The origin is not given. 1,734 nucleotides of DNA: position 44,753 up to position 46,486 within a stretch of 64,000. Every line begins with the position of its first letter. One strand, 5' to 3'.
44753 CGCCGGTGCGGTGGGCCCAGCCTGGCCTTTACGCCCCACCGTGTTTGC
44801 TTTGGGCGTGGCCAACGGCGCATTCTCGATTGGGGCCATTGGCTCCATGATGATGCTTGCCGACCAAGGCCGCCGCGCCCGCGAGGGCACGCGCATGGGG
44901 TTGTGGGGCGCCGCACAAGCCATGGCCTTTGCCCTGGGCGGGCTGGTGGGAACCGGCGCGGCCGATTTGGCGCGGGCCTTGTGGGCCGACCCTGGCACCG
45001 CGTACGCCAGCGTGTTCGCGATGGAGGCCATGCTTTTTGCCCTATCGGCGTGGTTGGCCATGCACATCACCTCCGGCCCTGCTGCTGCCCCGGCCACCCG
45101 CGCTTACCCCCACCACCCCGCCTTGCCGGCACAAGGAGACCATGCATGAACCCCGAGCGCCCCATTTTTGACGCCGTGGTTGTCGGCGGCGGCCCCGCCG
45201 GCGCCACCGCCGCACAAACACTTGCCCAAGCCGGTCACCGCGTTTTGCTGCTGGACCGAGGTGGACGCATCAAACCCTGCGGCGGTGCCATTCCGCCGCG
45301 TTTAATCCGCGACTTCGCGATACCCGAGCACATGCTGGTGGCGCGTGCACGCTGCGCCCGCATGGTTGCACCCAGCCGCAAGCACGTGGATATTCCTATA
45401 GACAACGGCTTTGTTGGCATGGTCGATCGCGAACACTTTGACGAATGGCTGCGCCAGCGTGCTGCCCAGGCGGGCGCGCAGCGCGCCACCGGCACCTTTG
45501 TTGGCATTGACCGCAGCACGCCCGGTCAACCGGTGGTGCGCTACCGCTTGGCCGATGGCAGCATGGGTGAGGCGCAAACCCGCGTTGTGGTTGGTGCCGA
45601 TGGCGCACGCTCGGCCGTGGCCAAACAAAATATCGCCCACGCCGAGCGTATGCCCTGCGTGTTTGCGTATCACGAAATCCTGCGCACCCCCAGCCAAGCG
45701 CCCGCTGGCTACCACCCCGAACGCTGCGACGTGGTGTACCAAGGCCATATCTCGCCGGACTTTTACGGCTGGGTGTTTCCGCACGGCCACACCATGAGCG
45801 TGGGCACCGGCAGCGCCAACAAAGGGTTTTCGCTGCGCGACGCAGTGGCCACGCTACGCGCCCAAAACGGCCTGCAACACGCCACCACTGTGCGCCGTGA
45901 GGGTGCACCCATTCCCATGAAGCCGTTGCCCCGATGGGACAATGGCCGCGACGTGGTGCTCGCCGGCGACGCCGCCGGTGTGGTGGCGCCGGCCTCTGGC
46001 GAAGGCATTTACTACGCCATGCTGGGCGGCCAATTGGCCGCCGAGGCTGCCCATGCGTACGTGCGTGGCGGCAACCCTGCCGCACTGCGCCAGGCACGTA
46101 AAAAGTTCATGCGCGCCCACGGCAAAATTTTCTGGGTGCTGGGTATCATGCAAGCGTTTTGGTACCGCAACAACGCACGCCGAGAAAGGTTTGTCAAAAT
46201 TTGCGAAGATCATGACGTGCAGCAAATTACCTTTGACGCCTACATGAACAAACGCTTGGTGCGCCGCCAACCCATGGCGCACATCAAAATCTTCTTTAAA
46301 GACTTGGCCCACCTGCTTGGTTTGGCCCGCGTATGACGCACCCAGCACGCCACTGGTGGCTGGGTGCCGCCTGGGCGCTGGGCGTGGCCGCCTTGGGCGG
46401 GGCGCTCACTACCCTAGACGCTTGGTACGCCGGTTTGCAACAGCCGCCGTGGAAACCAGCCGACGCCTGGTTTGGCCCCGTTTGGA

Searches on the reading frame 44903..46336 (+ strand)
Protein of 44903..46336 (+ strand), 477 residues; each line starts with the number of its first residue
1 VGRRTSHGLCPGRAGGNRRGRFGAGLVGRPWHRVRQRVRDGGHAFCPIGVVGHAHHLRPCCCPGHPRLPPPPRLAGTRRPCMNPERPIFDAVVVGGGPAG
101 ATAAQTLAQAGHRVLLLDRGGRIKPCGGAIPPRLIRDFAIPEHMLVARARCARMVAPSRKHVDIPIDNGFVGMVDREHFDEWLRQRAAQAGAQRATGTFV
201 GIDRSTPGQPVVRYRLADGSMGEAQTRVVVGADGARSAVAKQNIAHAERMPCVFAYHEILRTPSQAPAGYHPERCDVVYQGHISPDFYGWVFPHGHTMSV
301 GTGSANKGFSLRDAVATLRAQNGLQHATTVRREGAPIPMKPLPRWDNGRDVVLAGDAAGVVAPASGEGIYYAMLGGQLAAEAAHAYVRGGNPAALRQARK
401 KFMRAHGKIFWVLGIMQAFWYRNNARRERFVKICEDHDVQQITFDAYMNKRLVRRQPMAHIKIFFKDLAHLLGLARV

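Call 78: search_protein_families(library=ncbifam, proteins=[window:44903-46336:+], max_evalue=1e-8)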
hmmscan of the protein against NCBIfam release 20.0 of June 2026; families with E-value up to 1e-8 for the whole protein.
window:44903-46336:+ (477 aa): 13 families
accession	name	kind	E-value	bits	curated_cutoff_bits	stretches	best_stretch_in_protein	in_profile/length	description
TIGR02023.1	BchP-ChlP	subfamily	4e-152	506.7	343.3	1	90-472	2-387/388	geranylgeranyl diphosphate reductase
TIGR02028.1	ChlP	equivalog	2.6e-79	266.8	505.3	1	92-471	4-396/398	geranylgeranyl reductase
TIGR02032.1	GG-red-SF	subfamily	1.6e-75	254.6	158.8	1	89-383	1-297/297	geranylgeranyl reductase family protein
NF041080.1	DGGGPL_reductase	equivalog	8.1e-24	84.3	580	1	89-419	2-349/447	digeranylgeranylglycerophospholipid reductase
NF049967.1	QhpG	equivalog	6.5e-18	64.8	240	1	92-255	2-156/423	flavin-dependent monooxygenase QhpG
NF045655.1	MkRedMenJ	equivalog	4.6e-17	62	700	1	90-383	6-315/406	menaquinone reductase MenJ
NF008519.0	PRK11445.1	equivalog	2.6e-16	59.8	303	1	89-410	4-327/355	FAD-binding protein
NF041160.1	DGGPL_Thplmales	equivalog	1.6e-14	53.6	780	1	89-385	4-312/396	digeranylgeranylglycerophospholipid reductase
NF004829.0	PRK06183.1-3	subfamily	1.9e-11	43.4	390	0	88-120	8-40/520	bifunctional 3-(3-hydroxy-phenyl)propionate/3-hydroxycinnamic acid hydroxylase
TIGR01790.1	carotene-cycl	subfamily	3.2e-10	39.7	209.5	0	90-118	1-29/387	lycopene cyclase family protein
NF007542.0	PRK10157.1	subfamily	4.4e-10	38.8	610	1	88-242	5-169/428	FAD-dependent oxidoreductase FixC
NF038174.1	maturase_GoxB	equivalog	9.5e-10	38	400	0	90-120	2-32/358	glycine oxidase maturase GoxB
NF005720.0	PRK07538.1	subfamily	1.4e-09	37.4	400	0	340-397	291-345/418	hypothetical protein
